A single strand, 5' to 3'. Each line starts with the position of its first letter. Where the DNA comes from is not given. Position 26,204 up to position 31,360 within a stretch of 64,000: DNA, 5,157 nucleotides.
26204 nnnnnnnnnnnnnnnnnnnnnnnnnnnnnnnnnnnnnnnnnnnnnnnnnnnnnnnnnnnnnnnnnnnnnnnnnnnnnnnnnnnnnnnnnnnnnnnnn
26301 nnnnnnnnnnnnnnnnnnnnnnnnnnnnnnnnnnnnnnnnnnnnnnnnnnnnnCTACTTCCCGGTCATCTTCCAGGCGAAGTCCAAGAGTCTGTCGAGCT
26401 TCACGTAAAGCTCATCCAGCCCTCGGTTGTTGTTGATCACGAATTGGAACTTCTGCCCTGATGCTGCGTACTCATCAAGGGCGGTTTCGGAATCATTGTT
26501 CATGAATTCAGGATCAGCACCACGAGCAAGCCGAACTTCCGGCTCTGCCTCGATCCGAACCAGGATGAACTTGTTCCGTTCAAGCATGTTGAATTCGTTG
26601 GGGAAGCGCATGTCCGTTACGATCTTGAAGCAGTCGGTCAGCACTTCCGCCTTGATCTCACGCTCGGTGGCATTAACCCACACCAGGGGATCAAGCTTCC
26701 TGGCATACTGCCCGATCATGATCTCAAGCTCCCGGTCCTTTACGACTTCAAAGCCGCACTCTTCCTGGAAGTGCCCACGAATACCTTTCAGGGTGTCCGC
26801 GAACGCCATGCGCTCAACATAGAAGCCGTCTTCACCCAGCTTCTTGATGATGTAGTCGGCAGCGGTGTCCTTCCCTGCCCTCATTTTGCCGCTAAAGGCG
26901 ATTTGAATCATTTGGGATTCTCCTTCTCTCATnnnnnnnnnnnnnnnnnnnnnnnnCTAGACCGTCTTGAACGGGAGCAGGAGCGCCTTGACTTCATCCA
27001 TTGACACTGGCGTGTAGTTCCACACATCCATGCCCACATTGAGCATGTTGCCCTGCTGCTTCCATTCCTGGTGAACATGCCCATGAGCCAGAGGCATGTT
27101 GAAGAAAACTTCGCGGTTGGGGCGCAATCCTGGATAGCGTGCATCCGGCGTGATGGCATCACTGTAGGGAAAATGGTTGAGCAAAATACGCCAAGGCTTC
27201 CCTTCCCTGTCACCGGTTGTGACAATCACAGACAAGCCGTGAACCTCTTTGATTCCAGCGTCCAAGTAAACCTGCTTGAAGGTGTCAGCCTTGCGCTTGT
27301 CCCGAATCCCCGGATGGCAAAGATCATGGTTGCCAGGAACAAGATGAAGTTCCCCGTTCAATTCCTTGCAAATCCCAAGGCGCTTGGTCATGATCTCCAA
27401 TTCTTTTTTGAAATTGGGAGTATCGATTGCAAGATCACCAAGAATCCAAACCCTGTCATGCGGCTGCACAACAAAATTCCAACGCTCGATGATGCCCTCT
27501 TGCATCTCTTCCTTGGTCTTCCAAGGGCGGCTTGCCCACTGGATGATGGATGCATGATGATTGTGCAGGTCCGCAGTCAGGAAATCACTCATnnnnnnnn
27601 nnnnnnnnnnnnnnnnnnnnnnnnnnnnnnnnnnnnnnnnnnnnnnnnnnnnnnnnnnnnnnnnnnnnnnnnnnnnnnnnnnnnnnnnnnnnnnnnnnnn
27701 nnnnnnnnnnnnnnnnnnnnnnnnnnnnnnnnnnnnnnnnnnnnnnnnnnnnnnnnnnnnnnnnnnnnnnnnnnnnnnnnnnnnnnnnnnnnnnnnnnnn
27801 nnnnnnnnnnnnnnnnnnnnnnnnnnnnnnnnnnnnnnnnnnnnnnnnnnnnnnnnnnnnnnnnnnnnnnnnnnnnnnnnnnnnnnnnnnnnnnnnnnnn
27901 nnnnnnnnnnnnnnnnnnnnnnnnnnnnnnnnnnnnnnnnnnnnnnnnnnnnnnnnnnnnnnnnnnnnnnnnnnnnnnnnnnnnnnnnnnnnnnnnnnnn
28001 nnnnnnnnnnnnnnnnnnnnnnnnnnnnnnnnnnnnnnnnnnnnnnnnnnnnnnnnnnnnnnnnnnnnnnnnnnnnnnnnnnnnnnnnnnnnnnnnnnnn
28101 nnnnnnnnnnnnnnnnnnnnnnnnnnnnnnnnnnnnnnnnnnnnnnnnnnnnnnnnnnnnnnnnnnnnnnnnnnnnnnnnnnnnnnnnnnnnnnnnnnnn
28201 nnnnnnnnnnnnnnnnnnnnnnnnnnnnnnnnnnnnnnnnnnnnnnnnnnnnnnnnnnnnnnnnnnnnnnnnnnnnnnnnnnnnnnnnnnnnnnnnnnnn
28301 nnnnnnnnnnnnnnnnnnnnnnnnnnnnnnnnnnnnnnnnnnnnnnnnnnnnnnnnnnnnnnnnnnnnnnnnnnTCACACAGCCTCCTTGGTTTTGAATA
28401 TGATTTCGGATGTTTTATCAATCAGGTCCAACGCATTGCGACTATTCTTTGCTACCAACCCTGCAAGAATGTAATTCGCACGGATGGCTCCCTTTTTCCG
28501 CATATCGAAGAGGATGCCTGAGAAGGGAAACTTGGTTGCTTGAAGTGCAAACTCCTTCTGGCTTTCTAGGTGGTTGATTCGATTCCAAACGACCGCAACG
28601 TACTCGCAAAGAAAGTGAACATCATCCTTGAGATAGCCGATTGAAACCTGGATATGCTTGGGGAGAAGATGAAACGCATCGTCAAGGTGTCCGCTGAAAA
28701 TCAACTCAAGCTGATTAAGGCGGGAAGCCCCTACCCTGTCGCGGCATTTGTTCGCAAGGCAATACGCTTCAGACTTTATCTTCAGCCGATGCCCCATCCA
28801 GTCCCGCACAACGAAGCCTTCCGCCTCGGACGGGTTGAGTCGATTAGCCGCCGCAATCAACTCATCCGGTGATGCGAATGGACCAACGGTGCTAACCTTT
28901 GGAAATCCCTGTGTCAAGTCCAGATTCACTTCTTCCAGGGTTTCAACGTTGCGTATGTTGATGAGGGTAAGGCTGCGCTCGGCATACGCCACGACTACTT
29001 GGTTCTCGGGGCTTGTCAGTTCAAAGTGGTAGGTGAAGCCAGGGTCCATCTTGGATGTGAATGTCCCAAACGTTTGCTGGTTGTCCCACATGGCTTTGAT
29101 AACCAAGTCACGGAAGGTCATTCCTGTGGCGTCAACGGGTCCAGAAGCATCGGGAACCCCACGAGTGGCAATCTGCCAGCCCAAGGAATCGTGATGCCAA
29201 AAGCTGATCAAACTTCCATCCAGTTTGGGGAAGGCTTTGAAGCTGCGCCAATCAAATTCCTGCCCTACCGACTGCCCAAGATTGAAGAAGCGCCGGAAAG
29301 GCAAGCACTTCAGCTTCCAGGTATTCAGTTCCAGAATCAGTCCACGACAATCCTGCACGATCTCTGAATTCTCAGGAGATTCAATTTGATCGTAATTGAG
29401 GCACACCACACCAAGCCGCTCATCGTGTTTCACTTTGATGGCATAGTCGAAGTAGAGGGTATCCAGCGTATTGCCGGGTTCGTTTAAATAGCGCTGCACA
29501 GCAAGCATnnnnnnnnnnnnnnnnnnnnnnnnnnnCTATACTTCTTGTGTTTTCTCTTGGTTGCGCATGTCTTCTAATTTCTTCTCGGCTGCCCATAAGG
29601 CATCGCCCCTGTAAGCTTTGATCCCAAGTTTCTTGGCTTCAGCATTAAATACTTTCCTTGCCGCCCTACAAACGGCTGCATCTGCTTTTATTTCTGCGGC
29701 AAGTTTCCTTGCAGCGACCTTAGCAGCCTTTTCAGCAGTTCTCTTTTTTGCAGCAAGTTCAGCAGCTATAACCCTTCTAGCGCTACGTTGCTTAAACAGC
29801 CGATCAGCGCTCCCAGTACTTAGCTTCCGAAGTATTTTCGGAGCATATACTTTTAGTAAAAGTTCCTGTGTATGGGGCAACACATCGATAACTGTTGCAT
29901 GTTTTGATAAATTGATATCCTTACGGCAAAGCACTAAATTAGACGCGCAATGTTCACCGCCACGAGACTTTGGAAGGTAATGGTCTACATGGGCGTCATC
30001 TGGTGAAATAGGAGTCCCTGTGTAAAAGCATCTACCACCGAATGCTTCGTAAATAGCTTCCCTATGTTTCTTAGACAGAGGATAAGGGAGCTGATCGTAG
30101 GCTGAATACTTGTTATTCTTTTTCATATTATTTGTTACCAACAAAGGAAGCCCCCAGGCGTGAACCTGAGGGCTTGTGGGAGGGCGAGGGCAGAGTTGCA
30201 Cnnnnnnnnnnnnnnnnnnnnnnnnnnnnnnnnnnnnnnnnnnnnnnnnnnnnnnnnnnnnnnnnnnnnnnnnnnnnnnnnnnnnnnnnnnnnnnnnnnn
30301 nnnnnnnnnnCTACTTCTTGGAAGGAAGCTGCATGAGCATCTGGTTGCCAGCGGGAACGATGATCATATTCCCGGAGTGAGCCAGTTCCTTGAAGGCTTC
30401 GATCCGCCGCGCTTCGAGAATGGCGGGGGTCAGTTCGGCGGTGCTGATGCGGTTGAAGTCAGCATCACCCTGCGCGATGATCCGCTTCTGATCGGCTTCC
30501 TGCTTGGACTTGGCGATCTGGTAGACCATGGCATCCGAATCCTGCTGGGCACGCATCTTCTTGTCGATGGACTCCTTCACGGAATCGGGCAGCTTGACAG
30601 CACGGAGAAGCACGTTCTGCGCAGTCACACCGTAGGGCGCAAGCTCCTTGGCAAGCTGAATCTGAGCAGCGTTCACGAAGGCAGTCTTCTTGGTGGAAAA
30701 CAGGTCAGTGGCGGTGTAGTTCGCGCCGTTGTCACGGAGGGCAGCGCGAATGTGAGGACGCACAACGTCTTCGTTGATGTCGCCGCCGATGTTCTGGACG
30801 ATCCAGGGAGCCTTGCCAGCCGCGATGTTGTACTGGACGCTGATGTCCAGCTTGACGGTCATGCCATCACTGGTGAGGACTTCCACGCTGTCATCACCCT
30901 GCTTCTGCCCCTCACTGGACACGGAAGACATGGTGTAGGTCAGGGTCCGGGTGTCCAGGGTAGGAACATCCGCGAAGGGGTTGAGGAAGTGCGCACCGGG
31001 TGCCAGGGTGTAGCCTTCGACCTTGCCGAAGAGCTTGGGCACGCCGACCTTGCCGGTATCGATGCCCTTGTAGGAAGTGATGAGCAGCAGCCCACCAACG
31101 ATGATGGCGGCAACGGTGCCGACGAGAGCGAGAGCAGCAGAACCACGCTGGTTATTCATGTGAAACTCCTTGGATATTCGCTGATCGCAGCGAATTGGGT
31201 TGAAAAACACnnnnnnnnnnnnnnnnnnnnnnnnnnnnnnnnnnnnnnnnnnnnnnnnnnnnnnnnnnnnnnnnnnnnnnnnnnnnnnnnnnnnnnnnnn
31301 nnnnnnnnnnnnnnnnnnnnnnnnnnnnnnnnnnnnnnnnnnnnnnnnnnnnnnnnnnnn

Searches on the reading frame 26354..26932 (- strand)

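Call 55: search_protein_families(library=pfam, proteins=[window:26354-26932:-], max_evalue=0.01)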
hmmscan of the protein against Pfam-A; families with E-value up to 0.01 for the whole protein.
window:26354-26932:- (192 aa): 3 families
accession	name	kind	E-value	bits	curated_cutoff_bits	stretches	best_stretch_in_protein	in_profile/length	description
PF21448.3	DNMK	-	3.8e-05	23.8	27.1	1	11-34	3-26/232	Deoxynucleotide monophosphate kinase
PF04275.20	P-mevalo_kinase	-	0.00018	21.9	33.8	1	13-120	1-111/114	Phosphomevalonate kinase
PF13238.12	AAA_18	-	0.0084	17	29.4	0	11-140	1-110/128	AAA domain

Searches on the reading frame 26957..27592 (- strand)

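Call 55: search_protein_families(library=pfam, proteins=[window:26957-27592:-], max_evalue=0.01)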
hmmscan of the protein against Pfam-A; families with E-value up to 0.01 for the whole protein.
window:26957-27592:- (211 aa): 2 families
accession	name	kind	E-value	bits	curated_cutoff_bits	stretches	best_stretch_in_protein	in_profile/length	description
PF00149.33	Metallophos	-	8.9e-09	36.5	21.5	1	6-175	6-190/191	Calcineurin-like phosphoesterase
PF12850.12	Metallophos_2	-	0.0014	19.1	27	1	41-176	22-119/154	Calcineurin-like phosphoesterase superfamily domain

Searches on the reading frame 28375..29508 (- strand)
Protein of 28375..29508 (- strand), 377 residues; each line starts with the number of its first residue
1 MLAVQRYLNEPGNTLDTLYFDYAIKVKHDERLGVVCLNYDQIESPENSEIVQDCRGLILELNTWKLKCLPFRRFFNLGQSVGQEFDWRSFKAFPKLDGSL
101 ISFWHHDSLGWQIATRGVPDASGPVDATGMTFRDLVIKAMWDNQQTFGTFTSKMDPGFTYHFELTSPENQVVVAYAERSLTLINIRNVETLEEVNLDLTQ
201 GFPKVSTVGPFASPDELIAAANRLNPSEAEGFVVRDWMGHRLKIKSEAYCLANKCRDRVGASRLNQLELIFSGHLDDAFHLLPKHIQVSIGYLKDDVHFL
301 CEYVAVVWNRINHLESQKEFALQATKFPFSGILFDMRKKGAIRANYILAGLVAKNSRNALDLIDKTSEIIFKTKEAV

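Call 9: search_protein_families(library=phrogs, proteins=[window:28375-29508:-])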
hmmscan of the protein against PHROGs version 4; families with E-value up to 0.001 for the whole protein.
window:28375-29508:- (377 aa): 1 family
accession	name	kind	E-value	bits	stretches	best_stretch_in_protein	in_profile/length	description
phrog_562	-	tail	5.2e-43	148.4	1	25-342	26-352/377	RNA ligase and tail fiber protein attachment catalyst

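Call 10: search_protein_families(library=pfam, proteins=[window:28375-29508:-])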
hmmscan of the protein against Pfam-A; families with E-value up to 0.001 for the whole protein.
window:28375-29508:- (377 aa): 1 family
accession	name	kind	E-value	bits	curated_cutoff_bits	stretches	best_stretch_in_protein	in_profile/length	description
PF09511.15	RNA_lig_T4_1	-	1.1e-12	48.8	28.3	1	54-249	2-227/227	RNA ligase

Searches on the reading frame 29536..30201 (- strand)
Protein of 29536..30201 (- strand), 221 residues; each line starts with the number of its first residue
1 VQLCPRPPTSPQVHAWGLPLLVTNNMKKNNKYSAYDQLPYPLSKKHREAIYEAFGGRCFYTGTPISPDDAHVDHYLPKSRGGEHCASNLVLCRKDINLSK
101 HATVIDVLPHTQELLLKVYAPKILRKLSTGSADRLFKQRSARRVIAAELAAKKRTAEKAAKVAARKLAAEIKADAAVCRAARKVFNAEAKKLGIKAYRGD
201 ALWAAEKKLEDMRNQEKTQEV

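Call 55: search_protein_families(library=pfam, proteins=[window:29536-30201:-], max_evalue=0.01)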
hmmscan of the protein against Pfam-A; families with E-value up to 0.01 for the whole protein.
window:29536-30201:- (221 aa): 3 families
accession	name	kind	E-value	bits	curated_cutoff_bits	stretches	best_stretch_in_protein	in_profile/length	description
PF13395.12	HNH_4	-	1e-07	32.3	22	1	58-101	1-49/54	HNH endonuclease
PF14279.12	HNH_5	-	0.0012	19.1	27.5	1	58-94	1-38/56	HNH endonuclease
PF01844.29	HNH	-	0.0053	17.3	21.4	1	65-92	11-36/47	HNH endonuclease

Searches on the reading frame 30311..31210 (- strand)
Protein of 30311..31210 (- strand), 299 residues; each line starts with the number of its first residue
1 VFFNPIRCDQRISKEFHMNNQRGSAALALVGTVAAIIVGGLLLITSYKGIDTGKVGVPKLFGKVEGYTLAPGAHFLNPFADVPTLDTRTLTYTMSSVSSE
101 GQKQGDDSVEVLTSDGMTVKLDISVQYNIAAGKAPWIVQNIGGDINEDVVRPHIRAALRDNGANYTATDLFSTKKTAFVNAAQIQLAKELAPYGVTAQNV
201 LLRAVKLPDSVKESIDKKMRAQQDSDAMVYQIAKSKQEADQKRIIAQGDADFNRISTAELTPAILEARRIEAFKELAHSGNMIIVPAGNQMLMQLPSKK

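Call 55: search_protein_families(library=pfam, proteins=[window:30311-31210:-], max_evalue=0.01)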
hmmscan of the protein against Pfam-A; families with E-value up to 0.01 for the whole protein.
window:30311-31210:- (299 aa): 2 families
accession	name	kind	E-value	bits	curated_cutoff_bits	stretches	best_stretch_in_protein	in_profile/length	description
PF01145.31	Band_7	-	2.8e-31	109.4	23.6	1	50-238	3-175/176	SPFH domain / Band 7 family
PF13421.11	Band_7_1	-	0.008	16.3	24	0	168-220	157-208/211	SPFH domain-Band 7 family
